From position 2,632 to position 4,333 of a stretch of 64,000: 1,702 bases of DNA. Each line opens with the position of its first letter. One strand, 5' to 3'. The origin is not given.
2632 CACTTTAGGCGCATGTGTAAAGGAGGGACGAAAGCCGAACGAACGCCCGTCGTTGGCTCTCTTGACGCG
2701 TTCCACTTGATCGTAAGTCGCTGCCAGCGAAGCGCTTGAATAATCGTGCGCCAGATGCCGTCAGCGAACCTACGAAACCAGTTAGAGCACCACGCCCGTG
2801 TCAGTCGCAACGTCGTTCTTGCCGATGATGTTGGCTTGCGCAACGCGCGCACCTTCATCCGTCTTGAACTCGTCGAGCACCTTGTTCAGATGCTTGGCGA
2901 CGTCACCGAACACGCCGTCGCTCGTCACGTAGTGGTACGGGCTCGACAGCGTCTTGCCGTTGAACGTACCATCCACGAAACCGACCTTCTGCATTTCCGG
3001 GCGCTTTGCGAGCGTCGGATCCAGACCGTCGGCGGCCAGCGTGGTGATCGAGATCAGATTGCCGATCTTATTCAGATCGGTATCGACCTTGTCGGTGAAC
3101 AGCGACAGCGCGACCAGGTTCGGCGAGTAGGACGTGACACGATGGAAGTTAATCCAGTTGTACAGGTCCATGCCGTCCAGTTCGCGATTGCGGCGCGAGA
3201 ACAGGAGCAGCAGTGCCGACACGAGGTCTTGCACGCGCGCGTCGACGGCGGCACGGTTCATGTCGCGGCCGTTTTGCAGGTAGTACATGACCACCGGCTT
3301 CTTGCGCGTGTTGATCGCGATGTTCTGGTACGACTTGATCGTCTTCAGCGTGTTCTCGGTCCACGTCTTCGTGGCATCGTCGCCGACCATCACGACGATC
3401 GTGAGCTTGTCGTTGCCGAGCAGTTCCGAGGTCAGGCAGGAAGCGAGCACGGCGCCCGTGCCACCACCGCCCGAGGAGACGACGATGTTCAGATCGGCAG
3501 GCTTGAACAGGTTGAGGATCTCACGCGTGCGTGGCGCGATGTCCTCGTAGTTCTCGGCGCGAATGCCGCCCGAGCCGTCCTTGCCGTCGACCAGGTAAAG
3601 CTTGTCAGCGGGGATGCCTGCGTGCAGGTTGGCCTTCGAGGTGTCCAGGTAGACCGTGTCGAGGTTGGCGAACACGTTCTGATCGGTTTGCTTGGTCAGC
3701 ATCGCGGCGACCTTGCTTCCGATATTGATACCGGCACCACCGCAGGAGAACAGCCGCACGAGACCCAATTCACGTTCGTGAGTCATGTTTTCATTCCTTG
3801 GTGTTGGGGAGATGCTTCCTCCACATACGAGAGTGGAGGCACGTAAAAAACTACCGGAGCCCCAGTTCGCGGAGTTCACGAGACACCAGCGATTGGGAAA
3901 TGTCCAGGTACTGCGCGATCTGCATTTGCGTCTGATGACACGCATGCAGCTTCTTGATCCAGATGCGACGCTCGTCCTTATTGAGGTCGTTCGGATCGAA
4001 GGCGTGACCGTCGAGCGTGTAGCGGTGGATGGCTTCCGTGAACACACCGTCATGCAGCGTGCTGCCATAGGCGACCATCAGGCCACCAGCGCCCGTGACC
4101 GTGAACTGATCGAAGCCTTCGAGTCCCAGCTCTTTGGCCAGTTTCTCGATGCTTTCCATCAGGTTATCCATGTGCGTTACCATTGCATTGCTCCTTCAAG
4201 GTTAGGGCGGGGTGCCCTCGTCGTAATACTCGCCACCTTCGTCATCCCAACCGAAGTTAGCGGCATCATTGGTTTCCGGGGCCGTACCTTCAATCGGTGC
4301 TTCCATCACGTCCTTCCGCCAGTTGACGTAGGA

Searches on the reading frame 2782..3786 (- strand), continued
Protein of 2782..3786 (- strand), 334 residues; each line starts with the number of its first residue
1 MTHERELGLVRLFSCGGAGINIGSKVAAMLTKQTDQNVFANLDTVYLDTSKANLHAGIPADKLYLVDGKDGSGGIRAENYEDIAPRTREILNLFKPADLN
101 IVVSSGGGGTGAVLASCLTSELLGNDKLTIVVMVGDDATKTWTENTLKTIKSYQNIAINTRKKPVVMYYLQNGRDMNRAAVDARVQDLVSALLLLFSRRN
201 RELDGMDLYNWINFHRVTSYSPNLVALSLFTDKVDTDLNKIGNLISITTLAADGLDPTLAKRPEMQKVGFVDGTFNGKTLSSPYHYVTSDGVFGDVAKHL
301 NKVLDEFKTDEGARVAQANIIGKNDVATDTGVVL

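Call 56: find_related_loci(query=A2, collection=viral_contigs, flank=3500)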
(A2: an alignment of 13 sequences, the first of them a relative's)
Query A2 (334 aa) in viral_contigs; peptide patterns used: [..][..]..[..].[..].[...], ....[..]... (x = any residue, [..] = any of these).
114 stretches matched a pattern; 39 encode a relative of the query (tblastn E <= 1e-3); 39 distinct loci.
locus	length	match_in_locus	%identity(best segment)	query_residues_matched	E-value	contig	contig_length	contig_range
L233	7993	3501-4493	65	1-334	8e-150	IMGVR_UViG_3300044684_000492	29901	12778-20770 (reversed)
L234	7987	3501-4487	57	2-334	3e-119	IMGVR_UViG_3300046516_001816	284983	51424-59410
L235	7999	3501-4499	56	2-334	1e-115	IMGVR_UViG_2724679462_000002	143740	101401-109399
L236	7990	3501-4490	56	2-334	1e-113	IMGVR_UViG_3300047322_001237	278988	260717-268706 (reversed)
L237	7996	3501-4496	53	2-334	1e-106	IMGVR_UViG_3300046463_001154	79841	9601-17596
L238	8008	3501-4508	51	2-334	9e-101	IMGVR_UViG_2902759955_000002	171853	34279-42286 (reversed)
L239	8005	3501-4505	41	1-334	4e-71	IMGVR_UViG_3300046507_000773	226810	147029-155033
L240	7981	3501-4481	41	4-334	6e-71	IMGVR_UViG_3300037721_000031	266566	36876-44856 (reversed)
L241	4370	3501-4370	41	4-295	1e-64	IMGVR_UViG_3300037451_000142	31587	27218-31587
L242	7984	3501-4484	41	1-334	7e-64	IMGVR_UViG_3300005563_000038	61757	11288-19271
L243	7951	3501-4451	38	11-331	5e-64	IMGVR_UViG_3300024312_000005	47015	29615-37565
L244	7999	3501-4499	38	1-334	6e-64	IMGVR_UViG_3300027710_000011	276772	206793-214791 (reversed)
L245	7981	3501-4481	36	6-334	4e-60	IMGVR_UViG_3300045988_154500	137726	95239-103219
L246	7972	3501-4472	37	8-334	4e-54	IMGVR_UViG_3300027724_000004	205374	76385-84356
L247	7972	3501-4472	37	8-334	4e-54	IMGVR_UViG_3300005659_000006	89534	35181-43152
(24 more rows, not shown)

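Call 105: find_homologous_proteins(query=L014:6971-7240:+, max_evalue=0.01)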
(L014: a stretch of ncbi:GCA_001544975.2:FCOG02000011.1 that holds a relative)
Query L014:6971-7240:+ (90 aa): 2 proteins with E <= 0.01 among 2 candidates.
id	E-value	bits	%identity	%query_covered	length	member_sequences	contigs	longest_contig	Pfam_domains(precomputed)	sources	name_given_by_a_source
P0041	3.5e-38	148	93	80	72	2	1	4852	-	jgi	jgi:hypothetical protein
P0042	1.0e-29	121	81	81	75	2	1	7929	-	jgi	jgi:hypothetical protein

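Call 113: find_encoding_contigs(protein=P0016, flank=3000, max_places=1)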
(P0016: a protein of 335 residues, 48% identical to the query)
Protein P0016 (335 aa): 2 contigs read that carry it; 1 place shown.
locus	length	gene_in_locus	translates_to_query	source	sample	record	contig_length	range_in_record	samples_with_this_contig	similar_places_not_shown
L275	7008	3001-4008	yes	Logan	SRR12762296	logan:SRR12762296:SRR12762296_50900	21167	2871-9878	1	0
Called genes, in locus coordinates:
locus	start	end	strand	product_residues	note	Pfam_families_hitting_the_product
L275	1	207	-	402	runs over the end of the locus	PF12323:HTH_OrfB_IS605, PF01385:OrfB_IS605, PF07282:Cas12f1-like_TNB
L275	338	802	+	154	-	-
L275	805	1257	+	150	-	-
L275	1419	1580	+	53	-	-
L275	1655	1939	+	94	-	-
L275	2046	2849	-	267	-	PF24302:DUF7484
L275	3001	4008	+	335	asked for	PF00091:Tubulin, PF22334:TubZ_C_2 (weak)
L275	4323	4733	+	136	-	-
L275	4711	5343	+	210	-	-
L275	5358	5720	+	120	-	-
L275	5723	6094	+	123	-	-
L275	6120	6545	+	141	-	-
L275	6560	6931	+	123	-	-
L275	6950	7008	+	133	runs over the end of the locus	PF20287:SH3DP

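Call 114: find_encoding_contigs(protein=P0015, flank=3000, max_places=1)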
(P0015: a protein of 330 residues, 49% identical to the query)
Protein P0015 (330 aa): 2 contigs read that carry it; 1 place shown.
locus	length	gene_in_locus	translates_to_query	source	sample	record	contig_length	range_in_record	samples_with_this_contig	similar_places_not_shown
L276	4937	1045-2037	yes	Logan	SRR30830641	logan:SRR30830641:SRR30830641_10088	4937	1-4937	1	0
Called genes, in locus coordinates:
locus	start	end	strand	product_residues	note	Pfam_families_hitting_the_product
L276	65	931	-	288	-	PF24302:DUF7484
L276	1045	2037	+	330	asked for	PF00091:Tubulin (weak), PF22334:TubZ_C_2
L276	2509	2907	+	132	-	-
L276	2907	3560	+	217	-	-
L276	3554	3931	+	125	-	-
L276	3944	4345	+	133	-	-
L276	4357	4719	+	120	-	-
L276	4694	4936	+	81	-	?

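Call 115: find_encoding_contigs(protein=P0017, flank=3000, max_places=1)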
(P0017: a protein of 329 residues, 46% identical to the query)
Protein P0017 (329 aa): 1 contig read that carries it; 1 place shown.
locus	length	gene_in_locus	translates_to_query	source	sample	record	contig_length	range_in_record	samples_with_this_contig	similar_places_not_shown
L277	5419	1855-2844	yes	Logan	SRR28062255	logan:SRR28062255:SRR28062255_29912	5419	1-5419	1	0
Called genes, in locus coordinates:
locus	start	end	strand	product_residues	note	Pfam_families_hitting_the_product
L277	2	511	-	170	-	?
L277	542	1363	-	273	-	PF24302:DUF7484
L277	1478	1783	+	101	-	-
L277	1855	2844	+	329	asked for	PF00091:Tubulin, PF22334:TubZ_C_2 (weak)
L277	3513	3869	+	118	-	-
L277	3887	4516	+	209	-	-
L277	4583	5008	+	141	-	-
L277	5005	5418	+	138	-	?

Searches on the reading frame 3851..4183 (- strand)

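Call 6: search_protein_families(library=pfam, proteins=[window:3851-4183:-], max_evalue=0.01)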
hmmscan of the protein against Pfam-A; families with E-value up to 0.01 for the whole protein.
window:3851-4183:- (110 aa): 5 families
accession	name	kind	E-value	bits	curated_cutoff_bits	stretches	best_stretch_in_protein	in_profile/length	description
PF01418.23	HTH_6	-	6.7e-06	26.4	28.3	0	67-109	14-60/77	Helix-turn-helix domain, rpiR family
PF13936.12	HTH_38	-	0.00049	20.2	27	1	73-105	10-42/44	Helix-turn-helix domain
PF13384.12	HTH_23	-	0.0015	18.7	24.6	1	69-105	4-39/50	Homeodomain-like domain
PF01316.27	Arg_repressor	-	0.0082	16.3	27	0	68-109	2-50/70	Arginine repressor, DNA binding domain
PF13518.12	HTH_28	-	0.0096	16.4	25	0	71-105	1-34/52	Helix-turn-helix domain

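Call 71: search_protein_families(library=phrogs, proteins=[window:3851-4183:-], max_evalue=0.01)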
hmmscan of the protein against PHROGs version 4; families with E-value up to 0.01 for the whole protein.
window:3851-4183:- (110 aa): 2 families
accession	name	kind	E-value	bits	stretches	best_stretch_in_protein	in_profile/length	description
phrog_6831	-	transcription regulation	0.0051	17.8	0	76-102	11-37/68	transcriptional regulator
phrog_20467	-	DNA, RNA and nucleotide metabolism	0.0065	17.4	1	67-108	62-103/112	HNH endonuclease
